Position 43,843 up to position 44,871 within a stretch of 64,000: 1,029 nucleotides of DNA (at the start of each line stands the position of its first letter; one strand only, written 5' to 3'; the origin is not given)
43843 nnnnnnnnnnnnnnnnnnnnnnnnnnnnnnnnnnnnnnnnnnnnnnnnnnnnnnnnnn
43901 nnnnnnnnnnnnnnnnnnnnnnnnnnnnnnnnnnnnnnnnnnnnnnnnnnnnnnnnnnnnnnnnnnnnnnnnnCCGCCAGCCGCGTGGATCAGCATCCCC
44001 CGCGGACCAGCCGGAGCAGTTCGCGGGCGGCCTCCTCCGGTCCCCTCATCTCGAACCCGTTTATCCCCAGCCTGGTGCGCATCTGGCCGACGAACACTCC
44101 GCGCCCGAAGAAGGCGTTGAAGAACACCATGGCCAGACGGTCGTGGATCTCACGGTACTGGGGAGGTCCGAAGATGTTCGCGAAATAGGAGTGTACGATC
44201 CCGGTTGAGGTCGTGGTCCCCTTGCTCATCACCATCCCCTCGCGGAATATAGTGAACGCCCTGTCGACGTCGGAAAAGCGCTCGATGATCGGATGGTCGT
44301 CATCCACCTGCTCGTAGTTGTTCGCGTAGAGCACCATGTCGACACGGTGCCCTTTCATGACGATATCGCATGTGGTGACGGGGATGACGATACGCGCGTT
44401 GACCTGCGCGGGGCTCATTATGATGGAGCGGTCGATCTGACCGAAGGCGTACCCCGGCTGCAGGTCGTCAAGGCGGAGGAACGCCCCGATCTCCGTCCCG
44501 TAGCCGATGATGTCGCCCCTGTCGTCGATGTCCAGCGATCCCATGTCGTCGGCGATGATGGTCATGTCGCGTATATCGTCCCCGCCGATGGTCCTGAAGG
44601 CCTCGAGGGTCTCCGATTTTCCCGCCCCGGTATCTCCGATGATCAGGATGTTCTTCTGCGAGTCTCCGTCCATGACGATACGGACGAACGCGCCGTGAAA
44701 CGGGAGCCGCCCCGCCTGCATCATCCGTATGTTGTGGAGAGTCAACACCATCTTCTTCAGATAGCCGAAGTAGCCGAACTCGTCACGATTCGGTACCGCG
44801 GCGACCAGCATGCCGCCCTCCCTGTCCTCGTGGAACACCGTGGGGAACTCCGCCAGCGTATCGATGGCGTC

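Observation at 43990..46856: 587-residue protein with an HprK-like P-loop kinase domain, translationally coupled to a GH18 lipoprotein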

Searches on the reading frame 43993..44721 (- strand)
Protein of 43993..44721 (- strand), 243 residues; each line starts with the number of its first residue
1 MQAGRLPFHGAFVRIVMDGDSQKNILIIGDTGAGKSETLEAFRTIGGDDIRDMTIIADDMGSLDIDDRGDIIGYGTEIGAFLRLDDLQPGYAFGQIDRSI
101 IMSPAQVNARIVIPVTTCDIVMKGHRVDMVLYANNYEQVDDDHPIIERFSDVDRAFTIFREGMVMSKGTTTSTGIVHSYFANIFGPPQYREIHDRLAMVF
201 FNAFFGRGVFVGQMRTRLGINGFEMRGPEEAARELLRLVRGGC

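Call 64: predict_structure(alignment_id=A3)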
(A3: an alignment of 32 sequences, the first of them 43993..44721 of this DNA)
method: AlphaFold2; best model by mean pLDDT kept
length: 243 residues; sequences in the alignment: 32
mean_pLDDT: 73.0   pTM: 0.75
mean pLDDT of the five models: 73.0, 72.7, 71.4, 71.4, 70.7
residues with pLDDT >= 90: 67; 70-90: 87; 50-70: 33; < 50: 56
segments of 3 or more residues with pLDDT < 50: 78-114, 168-181
pLDDT, mean of each block of 10 residues (from residue 1): 73 87 89 76 79 83 93 70 43 43 32 54 91 76 88 92 54 40 66 89 97 78 72 91 63
secondary structure, 60 per line:
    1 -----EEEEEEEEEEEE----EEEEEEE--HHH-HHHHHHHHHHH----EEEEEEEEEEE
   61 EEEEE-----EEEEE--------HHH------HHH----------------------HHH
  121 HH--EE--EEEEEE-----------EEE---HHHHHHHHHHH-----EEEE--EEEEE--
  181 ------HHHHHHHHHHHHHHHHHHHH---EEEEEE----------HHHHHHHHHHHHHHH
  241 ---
elements in order: E6-17 E22-28 H35-45 E50-65 E71-75 H118-122 E129-134 E146-148 H152-162 E168-171 E174-178 H187-206 E210-215 H226-240

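Call 66: fold_search(model_id=the predicted structure, library=pdb)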
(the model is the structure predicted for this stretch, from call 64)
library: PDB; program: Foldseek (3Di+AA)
matches with E <= 10: 305; with E <= 0.001: 37
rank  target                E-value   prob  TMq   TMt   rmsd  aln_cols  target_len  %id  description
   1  4wou                  4.5e-05  1.00  0.55  0.25   8.6       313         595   12  Crystal Structure of Mtb PEPCK in complex with GDP and metals (released 2015-11-04)
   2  4r43                  6.0e-05  1.00  0.55  0.25   8.6       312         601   10  Crystal Structure Analysis of MTB PEPCK (released 2015-04-08)
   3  1yvy_B                8.1e-05  1.00  0.49  0.26  10.1       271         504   13  Crystal structure of Anaerobiospirillum succiniciproducens phosphoenolpyruvate carboxykinase (released 2005-07-26)
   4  4wie                  1.1e-04  1.00  0.51  0.24   9.6       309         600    9  Crystal structure of apo-PEPCK from Mycobacterium tuberculosis with glycerol (released 2014-10-22)
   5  4wpv                  1.4e-04  1.00  0.51  0.24   9.3       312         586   10  Crystal Structure of E83A mutant of Mtb PEPCK in complex with Zn2+ and phosphate ion (released 2015-11-04)
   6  9e33                  2.2e-04  1.00  0.56  0.25   9.6       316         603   12  Polaromonas naphthalenivorans phosphoenolpyruvate carboxykinase in complex with PEP (C2221) (released 2025-10-29)
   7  2pc9_B                2.2e-04  1.00  0.45  0.23  11.1       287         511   11  Crystal Structure Of ATP-Dependent Phosphoenolpyruvate Carboxykinase From Thermus thermophilus HB8 (released 2007-10-02)
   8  2pc9_C                2.3e-04  1.00  0.46  0.24  10.4       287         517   13  Crystal Structure Of ATP-Dependent Phosphoenolpyruvate Carboxykinase From Thermus thermophilus HB8 (released 2007-10-02)
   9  9e34                  2.6e-04  1.00  0.54  0.24   9.6       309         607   12  Polaromonas naphthalenivorans phosphoenolpyruvate carboxykinase in complex with PEP (P212121) (released 2025-10-29)
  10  9e32                  3.0e-04  1.00  0.54  0.24   9.8       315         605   12  Holo Polaromonas naphthalenivorans phosphoenolpyruvate carboxykinase (released 2025-10-29)
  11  2zci_D                3.4e-04  1.00  0.52  0.25   9.0       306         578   14  Structure of a GTP-dependent bacterial PEP-carboxykinase from Corynebacterium glutamicum (released 2008-04-15)
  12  9a4u_A                4.0e-04  1.00  0.47  0.25   9.0       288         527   12  Integrative model of PCKA-QOX2 by crosslinking MS and deep learning (released 2024-09-18)
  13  1ii2_B                4.2e-04  1.00  0.49  0.26   9.3       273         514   15  Crystal Structure of Phosphoenolpyruvate Carboxykinase (PEPCK) from Trypanosoma cruzi (released 2001-11-21)
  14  2zci_A                4.5e-04  1.00  0.52  0.25   9.1       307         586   11  Structure of a GTP-dependent bacterial PEP-carboxykinase from Corynebacterium glutamicum (released 2008-04-15)
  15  2pc9_D                4.5e-04  1.00  0.46  0.25  10.4       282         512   13  Crystal Structure Of ATP-Dependent Phosphoenolpyruvate Carboxykinase From Thermus thermophilus HB8 (released 2007-10-02)
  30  2qmh_B                8.1e-04  0.99  0.32  0.41  10.4       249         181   14  structure of V267F mutant HprK/P (released 2007-09-18)
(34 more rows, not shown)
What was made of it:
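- The C-terminal domain alone also hits PEPCKs first (call 66). HprK/P 2qmh appears among the fold matches of the C-domain (call 66).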
